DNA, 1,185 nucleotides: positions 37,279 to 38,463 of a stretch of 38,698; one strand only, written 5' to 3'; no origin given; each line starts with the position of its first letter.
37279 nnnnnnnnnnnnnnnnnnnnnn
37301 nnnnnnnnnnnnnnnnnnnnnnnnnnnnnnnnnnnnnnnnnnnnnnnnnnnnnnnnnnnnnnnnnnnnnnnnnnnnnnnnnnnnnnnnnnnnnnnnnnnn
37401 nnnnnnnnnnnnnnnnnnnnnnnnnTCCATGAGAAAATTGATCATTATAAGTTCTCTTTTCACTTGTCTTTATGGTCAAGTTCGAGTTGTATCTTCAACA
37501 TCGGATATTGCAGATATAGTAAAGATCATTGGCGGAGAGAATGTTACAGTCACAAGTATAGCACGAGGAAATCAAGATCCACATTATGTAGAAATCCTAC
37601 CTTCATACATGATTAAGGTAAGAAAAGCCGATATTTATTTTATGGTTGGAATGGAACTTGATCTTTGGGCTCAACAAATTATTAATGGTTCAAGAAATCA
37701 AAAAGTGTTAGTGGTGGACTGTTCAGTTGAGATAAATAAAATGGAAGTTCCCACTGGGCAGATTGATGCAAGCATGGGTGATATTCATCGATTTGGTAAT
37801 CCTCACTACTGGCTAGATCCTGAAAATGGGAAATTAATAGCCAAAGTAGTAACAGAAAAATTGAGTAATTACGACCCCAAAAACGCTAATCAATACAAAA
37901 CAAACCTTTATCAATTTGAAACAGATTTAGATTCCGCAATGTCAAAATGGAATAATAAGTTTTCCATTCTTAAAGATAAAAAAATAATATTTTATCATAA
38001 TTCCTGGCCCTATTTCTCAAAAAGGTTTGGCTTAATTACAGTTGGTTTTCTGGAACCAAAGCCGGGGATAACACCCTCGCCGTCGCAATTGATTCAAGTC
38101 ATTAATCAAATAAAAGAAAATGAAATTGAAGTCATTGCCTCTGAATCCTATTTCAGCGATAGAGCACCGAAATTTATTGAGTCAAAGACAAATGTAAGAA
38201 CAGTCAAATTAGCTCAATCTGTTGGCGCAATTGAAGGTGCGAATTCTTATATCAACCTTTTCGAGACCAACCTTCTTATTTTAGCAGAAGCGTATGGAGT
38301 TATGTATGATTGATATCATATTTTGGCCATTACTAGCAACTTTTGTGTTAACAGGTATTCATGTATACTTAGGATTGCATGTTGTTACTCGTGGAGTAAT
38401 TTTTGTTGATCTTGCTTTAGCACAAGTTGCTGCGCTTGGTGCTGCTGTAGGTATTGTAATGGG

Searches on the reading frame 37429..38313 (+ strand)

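Call 9: search_protein_families(library=pfam, proteins=[window:37429-38313:+], max_evalue=0.001)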
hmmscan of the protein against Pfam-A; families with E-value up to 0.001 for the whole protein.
window:37429-38313:+ (294 aa): 1 family
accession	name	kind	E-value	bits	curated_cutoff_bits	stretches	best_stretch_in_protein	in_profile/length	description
PF01297.22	ZnuA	-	6e-57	193.6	29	1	20-288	1-263/263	Zinc-uptake complex component A periplasmic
